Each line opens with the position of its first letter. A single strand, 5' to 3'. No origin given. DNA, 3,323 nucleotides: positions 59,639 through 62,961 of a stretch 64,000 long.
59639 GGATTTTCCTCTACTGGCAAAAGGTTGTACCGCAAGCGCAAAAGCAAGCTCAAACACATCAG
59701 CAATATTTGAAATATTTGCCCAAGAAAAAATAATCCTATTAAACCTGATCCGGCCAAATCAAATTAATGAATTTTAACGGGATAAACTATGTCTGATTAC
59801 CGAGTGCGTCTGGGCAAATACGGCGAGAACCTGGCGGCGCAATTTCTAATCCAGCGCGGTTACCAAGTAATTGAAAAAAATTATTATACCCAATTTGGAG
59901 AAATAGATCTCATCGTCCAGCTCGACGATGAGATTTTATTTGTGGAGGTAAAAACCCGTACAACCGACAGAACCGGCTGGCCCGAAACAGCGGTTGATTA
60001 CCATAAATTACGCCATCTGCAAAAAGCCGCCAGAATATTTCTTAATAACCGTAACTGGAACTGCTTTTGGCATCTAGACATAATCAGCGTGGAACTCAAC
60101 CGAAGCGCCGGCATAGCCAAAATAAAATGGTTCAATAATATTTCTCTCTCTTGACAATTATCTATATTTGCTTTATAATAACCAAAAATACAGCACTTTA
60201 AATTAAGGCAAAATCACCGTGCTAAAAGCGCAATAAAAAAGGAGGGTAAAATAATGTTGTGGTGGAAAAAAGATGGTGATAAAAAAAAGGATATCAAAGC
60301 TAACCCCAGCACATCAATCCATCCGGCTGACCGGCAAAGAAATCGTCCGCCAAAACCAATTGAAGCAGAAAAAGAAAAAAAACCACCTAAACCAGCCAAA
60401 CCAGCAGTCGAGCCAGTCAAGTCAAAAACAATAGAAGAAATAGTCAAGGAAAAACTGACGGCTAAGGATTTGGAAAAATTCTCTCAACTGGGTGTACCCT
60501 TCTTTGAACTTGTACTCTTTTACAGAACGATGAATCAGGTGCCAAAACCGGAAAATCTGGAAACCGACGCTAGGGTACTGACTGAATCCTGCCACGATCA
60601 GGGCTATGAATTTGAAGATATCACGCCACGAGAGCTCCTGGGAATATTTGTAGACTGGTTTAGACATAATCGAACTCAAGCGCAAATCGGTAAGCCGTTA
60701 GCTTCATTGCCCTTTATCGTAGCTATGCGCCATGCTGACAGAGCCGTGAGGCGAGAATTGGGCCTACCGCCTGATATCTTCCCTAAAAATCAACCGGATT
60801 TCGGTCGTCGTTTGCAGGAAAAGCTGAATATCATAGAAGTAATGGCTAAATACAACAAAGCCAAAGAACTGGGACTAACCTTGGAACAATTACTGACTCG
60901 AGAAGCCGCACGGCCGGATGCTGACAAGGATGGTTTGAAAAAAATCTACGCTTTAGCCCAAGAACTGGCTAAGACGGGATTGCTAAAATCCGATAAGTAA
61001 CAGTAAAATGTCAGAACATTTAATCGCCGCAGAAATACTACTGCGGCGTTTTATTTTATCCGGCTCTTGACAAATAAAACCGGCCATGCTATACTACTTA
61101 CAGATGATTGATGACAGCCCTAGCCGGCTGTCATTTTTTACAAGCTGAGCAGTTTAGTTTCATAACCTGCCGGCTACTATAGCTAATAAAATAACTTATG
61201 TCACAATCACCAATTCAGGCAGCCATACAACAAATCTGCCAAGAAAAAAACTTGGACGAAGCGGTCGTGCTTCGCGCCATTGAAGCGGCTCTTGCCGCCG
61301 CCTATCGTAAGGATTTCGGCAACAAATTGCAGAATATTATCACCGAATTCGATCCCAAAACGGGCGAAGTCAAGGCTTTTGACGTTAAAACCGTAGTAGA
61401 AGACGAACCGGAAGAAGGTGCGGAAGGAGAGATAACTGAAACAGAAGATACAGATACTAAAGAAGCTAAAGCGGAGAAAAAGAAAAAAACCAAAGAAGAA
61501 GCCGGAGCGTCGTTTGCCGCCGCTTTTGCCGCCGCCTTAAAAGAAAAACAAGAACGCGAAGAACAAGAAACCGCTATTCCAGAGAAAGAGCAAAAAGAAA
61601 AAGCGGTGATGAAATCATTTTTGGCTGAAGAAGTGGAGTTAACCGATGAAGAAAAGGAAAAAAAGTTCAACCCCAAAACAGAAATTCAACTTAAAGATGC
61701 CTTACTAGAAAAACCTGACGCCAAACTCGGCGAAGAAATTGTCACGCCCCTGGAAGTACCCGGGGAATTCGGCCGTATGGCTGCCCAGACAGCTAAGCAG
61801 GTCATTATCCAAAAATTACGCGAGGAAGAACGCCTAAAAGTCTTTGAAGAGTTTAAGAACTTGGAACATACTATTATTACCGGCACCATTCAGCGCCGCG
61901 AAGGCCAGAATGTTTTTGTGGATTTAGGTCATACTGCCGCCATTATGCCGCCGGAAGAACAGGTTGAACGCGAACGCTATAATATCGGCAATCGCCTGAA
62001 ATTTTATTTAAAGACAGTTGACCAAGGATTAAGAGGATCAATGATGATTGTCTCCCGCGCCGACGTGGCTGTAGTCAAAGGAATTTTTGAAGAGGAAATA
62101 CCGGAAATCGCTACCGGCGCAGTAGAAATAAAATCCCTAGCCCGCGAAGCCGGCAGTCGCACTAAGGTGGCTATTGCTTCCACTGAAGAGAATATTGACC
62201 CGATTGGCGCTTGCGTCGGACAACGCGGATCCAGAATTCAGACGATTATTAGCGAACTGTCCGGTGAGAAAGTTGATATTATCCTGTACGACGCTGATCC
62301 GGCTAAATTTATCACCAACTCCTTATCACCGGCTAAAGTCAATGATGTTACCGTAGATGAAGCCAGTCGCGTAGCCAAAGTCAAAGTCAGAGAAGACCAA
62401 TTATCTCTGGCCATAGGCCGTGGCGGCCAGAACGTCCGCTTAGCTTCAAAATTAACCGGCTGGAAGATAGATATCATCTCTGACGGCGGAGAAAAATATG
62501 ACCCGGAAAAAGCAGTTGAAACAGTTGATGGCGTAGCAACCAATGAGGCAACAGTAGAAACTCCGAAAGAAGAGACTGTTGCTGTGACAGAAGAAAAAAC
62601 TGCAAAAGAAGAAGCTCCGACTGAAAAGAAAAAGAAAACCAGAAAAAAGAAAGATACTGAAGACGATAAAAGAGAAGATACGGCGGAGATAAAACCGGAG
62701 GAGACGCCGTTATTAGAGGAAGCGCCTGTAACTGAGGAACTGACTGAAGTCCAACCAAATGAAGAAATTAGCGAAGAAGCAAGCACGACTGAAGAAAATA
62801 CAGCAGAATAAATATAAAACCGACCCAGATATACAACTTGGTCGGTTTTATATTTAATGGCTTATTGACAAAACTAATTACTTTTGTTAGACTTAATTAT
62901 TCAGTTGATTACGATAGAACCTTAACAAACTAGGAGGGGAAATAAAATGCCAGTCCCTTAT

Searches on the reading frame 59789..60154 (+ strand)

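Call 81: search_protein_families(library=pfam, proteins=[window:59789-60154:+], max_evalue=0.001)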
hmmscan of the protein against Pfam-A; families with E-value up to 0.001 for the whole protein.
window:59789-60154:+ (121 aa): 4 families
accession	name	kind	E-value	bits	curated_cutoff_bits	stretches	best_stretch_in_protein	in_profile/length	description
PF02021.23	UPF0102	-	3.7e-25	88.5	23.6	1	12-101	1-80/80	Uncharacterised protein family UPF0102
PF08378.17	NERD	-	4.1e-07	30.9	22.1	1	9-83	2-90/111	Nuclease-related domain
PF13635.12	DUF4143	-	0.00043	20.5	28.1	1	7-56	105-159/160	Domain of unknown function (DUF4143)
PF01939.22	NucS_C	-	0.00079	19.8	24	0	20-60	15-56/124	Endonuclease NucS C-terminal domain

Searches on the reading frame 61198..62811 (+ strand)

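Call 81: search_protein_families(library=pfam, proteins=[window:61198-62811:+], max_evalue=0.001)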
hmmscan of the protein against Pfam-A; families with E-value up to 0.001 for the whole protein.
window:61198-62811:+ (537 aa): 5 families
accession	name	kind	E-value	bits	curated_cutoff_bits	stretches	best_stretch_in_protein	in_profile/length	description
PF13184.12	KH_5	-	2.9e-29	101.4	27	1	318-385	1-68/69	NusA-like KH domain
PF08529.16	NusA_N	-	3.9e-29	101.7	23.8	2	8-85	4-78/119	NusA N-terminal domain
PF07650.23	KH_2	-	2.8e-06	27.5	22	1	370-425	4-59/78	KH domain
PF00013.35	KH_1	-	0.00018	21.7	21.5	0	394-439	3-47/66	KH domain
PF23095.1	KH_NusA_C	-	0.00066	20.1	34.2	1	395-426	3-34/59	Transcription termination/antitermination protein NusA, KH domain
